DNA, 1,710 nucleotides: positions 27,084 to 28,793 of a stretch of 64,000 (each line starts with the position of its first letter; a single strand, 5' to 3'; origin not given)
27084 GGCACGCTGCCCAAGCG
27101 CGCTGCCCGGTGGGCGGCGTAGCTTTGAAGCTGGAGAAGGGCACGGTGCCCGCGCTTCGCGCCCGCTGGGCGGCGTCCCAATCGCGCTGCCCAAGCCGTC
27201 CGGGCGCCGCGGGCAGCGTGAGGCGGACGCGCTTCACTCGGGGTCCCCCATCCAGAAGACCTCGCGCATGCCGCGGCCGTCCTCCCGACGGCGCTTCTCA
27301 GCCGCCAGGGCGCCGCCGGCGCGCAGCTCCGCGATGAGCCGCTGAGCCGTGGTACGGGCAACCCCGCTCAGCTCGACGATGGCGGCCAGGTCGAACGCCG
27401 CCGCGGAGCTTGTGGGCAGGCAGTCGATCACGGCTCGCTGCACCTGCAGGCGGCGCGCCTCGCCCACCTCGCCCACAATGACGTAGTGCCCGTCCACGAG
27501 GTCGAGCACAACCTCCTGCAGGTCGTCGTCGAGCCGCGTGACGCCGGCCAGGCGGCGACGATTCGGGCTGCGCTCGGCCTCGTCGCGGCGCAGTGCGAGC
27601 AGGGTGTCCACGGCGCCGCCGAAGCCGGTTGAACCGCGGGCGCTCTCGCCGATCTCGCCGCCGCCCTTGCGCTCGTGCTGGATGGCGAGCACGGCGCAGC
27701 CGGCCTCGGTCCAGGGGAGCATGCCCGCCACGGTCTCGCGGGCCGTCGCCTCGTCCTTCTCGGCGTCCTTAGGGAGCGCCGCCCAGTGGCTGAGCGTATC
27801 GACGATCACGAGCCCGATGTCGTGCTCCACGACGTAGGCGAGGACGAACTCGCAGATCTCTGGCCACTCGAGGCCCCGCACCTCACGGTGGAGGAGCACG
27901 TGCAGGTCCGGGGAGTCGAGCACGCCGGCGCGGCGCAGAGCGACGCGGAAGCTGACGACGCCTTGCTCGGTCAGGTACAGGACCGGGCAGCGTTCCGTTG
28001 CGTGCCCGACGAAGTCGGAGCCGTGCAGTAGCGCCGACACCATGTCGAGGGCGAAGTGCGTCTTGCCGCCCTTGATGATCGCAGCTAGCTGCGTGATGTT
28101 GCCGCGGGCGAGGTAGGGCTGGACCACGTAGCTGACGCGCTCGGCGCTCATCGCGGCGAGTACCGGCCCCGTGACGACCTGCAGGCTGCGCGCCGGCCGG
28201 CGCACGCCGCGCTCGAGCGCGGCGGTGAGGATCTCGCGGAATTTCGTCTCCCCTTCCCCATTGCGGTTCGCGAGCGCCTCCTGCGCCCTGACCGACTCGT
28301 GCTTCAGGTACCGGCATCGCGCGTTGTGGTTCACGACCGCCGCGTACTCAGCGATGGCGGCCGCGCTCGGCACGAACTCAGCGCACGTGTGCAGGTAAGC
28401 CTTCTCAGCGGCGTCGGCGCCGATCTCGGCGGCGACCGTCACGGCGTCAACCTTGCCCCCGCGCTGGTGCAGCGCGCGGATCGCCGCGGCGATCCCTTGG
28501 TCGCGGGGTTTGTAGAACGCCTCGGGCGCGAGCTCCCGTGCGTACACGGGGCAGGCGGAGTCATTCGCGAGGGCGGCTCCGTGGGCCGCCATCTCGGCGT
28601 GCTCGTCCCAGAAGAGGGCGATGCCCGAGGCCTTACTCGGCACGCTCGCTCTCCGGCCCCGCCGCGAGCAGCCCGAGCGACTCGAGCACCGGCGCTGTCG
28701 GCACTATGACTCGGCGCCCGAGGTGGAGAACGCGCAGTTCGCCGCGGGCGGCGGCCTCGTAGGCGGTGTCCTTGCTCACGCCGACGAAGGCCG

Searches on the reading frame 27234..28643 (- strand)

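Call 48: search_protein_families(library=pfam, proteins=[window:27234-28643:-], max_evalue=0.001)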
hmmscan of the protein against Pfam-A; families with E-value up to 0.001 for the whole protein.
window:27234-28643:- (469 aa): 2 families
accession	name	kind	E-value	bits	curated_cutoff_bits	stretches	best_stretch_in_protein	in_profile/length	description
PF13481.12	AAA_25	-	2.9e-18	66.6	27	1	164-328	17-194/195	AAA domain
PF00772.26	DnaB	-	1.1e-13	51.6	23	1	14-105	6-102/103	DnaB-like helicase N terminal domain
